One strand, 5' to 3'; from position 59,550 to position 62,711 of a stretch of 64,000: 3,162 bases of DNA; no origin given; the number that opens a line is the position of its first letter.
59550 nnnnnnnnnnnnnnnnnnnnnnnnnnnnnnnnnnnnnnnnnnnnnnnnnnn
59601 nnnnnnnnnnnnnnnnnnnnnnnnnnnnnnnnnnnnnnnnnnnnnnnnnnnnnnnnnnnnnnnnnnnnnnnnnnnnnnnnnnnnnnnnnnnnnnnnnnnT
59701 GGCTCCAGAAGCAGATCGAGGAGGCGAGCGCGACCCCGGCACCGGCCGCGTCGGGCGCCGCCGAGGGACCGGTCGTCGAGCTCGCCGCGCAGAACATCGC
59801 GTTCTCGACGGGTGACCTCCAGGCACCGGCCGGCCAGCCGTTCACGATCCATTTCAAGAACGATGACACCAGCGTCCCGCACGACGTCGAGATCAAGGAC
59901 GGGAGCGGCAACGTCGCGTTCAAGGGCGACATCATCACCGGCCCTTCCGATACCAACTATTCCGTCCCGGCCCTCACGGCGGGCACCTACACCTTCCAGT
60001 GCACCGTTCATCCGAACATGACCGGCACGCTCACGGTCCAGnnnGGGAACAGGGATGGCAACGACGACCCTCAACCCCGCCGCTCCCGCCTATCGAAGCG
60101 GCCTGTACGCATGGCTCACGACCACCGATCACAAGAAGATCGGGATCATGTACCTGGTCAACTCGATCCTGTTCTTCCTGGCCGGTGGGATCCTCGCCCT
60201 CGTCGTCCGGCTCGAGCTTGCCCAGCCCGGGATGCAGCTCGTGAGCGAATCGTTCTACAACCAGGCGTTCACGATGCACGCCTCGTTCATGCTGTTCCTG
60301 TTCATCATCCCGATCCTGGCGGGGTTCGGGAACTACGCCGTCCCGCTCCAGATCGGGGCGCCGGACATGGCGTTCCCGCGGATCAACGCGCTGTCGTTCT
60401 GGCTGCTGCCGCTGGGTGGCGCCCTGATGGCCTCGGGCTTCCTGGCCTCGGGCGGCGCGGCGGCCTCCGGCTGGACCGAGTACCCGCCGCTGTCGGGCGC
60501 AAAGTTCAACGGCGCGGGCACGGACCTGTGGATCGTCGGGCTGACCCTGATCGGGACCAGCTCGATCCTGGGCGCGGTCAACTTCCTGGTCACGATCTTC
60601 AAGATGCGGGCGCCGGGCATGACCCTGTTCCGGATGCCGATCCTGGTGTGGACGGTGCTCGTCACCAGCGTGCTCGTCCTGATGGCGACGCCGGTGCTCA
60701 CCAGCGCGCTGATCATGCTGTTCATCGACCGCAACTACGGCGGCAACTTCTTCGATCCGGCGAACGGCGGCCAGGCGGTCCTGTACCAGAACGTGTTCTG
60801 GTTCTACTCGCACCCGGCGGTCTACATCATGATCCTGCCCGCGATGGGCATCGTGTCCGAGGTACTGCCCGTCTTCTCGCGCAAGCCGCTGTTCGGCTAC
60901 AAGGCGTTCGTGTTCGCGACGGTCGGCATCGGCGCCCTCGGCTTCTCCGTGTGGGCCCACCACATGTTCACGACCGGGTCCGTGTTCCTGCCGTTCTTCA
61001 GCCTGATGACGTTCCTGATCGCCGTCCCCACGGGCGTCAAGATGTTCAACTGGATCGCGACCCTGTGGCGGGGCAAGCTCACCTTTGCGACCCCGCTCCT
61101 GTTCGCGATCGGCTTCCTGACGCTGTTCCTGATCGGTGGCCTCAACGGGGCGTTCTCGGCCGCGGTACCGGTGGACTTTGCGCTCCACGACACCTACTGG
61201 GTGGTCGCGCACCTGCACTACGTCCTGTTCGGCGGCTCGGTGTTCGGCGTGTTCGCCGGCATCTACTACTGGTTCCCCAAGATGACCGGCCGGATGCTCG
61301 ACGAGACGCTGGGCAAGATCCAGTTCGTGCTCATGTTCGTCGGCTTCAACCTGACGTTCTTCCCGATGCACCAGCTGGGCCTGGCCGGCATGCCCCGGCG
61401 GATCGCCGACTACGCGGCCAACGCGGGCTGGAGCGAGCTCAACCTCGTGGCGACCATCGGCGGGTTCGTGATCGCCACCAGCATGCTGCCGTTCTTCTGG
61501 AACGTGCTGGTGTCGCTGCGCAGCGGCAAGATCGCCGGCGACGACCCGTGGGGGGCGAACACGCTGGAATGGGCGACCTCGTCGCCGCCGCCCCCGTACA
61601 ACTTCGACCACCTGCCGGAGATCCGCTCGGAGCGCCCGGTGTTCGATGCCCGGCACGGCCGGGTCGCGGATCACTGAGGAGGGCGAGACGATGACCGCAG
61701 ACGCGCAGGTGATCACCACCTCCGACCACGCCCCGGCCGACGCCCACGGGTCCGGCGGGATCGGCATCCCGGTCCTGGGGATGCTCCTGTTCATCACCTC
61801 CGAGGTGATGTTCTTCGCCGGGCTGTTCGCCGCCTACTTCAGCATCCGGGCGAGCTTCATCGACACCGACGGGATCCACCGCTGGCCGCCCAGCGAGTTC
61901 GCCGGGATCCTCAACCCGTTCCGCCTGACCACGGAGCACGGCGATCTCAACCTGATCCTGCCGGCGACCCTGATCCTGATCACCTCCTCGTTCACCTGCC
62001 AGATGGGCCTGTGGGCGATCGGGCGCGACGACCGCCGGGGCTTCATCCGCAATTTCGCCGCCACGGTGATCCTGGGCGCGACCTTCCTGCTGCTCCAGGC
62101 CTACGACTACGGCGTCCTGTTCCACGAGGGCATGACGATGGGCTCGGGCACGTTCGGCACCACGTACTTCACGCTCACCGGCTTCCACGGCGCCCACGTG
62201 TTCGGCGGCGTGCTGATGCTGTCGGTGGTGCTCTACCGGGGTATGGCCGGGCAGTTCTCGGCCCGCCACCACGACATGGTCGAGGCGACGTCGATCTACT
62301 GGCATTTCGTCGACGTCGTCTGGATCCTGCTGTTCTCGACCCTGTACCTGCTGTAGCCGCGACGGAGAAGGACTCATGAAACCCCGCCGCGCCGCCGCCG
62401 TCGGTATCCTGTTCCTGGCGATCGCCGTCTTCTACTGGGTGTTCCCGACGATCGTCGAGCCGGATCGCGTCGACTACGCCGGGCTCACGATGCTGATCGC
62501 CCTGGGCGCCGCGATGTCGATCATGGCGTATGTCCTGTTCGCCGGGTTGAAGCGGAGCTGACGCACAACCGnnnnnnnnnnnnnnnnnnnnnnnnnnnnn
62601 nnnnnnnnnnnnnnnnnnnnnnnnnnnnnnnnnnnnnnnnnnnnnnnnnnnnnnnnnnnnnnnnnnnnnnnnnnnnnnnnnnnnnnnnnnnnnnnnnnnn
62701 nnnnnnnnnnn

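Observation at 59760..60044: Oxidase subunit II carries an extra C-terminal cupredoxin domain where caa3 enzymes carry cytochrome c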

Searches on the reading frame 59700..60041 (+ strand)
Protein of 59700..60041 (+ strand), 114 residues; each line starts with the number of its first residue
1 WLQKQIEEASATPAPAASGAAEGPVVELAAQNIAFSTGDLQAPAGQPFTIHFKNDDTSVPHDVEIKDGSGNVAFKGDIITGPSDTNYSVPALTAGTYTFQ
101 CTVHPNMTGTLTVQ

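Call 24: search_solved_structures(query=window:59700-60041:+, max_evalue=1, show_alignments=3)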
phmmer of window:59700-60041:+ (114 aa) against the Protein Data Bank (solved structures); distinct sequences matched with E-value up to 1: 54.
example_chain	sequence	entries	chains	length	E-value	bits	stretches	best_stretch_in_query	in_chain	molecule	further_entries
3c75_A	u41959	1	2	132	9.6e-09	38.9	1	1-113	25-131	Amicyanin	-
1id2_A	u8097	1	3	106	4.1e-08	36.9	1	7-113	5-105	AMICYANIN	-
4p5r_A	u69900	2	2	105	2.3e-07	34.4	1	12-113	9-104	Amicyanin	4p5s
1sf3_A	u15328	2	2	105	2.3e-07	34.4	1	12-113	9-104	Amicyanin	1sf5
1sfd_A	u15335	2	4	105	3.2e-07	34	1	12-113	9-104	Amicyanin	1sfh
1aac_A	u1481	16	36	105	4.5e-07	33.5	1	12-113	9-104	AMICYANIN | PROTEIN (AMICYANIN)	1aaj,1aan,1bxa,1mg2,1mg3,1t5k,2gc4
1mda_A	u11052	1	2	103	4.8e-07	33.4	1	12-113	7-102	AMICYANIN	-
2qdv_A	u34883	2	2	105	5.4e-07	33.3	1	12-113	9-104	Amicyanin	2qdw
3ie9_A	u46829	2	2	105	1.2e-06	32.2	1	12-113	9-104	Amicyanin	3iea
2idt_A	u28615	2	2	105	2.2e-06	31.3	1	12-113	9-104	Amicyanin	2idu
3rym_A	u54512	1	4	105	3e-06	30.9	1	12-113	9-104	Amicyanin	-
2idq_A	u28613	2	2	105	3e-06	30.9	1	12-113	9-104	Amicyanin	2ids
6kol_A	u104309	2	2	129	5.4e-06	30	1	21-82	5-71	Blue (Type 1) copper domain protein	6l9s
2gb2_A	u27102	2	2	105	7.5e-06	29.6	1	12-113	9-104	Amicyanin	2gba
3ply_A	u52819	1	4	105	8.4e-06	29.4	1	12-113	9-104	Amicyanin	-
2aan_A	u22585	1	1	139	1.7e-05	28.5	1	16-82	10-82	auracyanin A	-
5fc9_A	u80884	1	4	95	0.0052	20.4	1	36-113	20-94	Blue (Type 1) copper domain protein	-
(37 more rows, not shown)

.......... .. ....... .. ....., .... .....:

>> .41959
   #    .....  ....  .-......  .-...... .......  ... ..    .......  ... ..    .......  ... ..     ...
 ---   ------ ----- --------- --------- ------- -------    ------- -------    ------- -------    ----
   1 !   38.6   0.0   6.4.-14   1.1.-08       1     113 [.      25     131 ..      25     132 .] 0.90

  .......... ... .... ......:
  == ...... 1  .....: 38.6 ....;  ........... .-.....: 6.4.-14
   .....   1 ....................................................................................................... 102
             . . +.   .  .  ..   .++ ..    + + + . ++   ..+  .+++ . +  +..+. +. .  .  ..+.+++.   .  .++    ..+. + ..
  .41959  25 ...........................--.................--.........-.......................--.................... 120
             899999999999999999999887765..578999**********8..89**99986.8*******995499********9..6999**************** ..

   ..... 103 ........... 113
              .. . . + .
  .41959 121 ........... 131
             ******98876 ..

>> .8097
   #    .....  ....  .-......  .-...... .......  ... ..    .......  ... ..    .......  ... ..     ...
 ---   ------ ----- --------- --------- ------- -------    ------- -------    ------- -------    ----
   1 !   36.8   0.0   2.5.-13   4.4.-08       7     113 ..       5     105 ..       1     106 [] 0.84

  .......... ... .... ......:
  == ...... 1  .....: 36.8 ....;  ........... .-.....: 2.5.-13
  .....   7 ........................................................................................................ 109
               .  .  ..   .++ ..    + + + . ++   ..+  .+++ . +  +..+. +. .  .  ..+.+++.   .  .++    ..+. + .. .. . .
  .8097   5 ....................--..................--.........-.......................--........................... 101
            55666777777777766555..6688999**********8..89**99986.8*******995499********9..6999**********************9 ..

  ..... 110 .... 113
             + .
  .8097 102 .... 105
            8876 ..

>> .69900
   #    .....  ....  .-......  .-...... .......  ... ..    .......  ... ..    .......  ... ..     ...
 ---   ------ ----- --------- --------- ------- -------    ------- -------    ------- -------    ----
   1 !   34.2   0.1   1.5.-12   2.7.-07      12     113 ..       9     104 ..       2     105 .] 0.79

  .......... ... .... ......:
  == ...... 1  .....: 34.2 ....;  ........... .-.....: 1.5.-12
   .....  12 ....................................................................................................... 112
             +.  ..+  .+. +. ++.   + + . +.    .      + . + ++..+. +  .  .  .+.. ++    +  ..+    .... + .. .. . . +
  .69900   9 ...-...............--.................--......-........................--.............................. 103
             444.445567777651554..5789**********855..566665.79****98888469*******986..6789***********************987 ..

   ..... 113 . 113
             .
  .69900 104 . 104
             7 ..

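Call 60: predict_structure(alignment_id=A2)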
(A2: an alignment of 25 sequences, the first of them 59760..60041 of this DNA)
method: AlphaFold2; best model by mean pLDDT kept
length: 94 residues; sequences in the alignment: 25
mean_pLDDT: 97.0   pTM: 0.87
mean pLDDT of the five models: 97.0, 96.9, 96.7, 96.6, 96.4
residues with pLDDT >= 90: 91; 70-90: 2; 50-70: 1; < 50: 0
segments of 3 or more residues with pLDDT < 50: none
pLDDT, mean of each block of 10 residues (from residue 1): 89 98 98 98 98 98 97 98 98 98
secondary structure, 60 per line:
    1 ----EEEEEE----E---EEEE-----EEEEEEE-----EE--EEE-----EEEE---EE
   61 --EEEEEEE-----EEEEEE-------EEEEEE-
elements in order: E5-10 E19-22 E28-34 E44-46 E52-55 E63-69 E75-80 E88-93

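Call 63: fold_search(model_id=the predicted structure, library=pdb)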
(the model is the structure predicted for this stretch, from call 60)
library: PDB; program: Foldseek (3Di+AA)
matches with E <= 10: 1897; with E <= 0.001: 229
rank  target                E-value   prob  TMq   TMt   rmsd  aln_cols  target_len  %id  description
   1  6kol                  3.3e-07  1.00  0.85  0.65   4.2       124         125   22  Crystal structure of auracyanin from photosynthetic bacterium Roseiflexus castenholzii (released 2020-01-29)
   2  2aan                  3.5e-07  1.00  0.85  0.66   3.6       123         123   24  Auracyanin A: A "blue" copper protein from the green thermophilic photosynthetic bacterium,chloroflexus aurantiacus (released 2006-07-11)
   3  2idq                  1.2e-06  1.00  0.71  0.65   3.3        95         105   26  Structure of M98A mutant of amicyanin, Cu(II) (released 2007-03-13)
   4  1id2_A                1.2e-06  1.00  0.71  0.64   3.3        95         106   30  CRYSTAL STRUCTURE OF AMICYANIN FROM PARACOCCUS VERSUTUS (THIOBACILLUS VERSUTUS) (released 2001-04-11)
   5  4hcf_B                2.0e-06  1.00  0.77  0.76   2.9        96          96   25  Crystal Structure of Uncharacterized Cupredoxin-like Domain Protein Cupredoxin_1 with Copper Bound from Bacillus anthr (released 2012-10-17)
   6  4p5r                  2.1e-06  1.00  0.72  0.66   3.0        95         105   29  Structure of oxidized W45Y mutant of amicyanin (released 2014-04-23)
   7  1sfd_A                2.2e-06  1.00  0.72  0.65   3.2        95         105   29  oxidized form of amicyanin mutant P94F (released 2004-07-27)
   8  5fc9_A                2.5e-06  1.00  0.67  0.66   3.5        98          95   26  Novel Purple Cupredoxin from Nitrosopumilus maritimus (released 2016-05-11)
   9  2gb2                  2.9e-06  1.00  0.71  0.64   3.1        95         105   27  The P52G mutant of amicyanin in the Cu(II) state. (released 2006-08-01)
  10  2qdv                  5.6e-06  1.00  0.72  0.66   3.0        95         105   29  Structure of the Cu(II) form of the M51A mutant of amicyanin (released 2007-12-11)
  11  1rcy                  5.6e-06  1.00  0.73  0.48   4.3       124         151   18  RUSTICYANIN (RC) FROM THIOBACILLUS FERROOXIDANS (released 1997-05-15)
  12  1byp                  6.3e-06  1.00  0.70  0.67   3.0       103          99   27  E43K,D44K DOUBLE MUTANT PLASTOCYANIN FROM SILENE (released 1999-10-19)
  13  4hcg_A                8.3e-06  1.00  0.77  0.76   2.9        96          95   21  Uncharacterized Cupredoxin-like Domain Protein Cupredoxin_1 with Zinc bound from Bacillus anthracis (released 2012-10-17)
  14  1aaj                  8.3e-06  1.00  0.72  0.66   2.7        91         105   28  CRYSTAL STRUCTURE ANALYSIS OF AMICYANIN AND APOAMICYANIN FROM PARACOCCUS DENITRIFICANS AT 2.0 ANGSTROMS AND 1.8 ANGSTROM (released 1993-10-31)
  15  4hcf_A                9.2e-06  1.00  0.79  0.83   2.3        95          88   24  Crystal Structure of Uncharacterized Cupredoxin-like Domain Protein Cupredoxin_1 with Copper Bound from Bacillus anthr (released 2012-10-17)
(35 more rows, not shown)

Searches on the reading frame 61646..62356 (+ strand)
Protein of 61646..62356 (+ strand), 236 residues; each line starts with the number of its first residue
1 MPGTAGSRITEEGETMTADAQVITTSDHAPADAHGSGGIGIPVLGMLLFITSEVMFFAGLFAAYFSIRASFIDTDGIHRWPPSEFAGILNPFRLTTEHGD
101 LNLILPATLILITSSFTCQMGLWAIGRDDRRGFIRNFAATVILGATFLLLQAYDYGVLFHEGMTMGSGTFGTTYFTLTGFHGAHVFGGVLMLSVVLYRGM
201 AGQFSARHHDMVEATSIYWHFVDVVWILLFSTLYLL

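Call 3: search_protein_families(library=pfam, proteins=[window:61646-62356:+], max_evalue=0.01)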
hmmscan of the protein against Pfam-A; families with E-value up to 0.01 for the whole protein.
window:61646-62356:+ (236 aa): 2 families
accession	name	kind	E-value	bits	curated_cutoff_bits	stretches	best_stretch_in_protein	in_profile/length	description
PF00510.24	COX3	-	3.7e-34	119.2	23.8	1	44-235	78-255/258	Cytochrome c oxidase subunit III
PF04238.17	DUF420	-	0.00037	21.2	30.5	1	108-226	6-123/130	Protein of unknown function (DUF420)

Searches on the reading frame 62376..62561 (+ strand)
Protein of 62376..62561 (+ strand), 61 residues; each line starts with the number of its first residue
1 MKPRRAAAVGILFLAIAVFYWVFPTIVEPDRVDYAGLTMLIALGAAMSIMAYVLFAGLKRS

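Call 3: search_protein_families(library=pfam, proteins=[window:62376-62561:+], max_evalue=0.01)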
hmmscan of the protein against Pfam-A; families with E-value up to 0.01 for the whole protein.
window:62376-62561:+ (61 aa): 0 families

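Call 4: search_protein_families(library=ncbifam, proteins=[window:62376-62561:+], max_evalue=0.01)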
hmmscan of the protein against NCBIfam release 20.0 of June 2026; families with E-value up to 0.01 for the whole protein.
window:62376-62561:+ (61 aa): 0 families
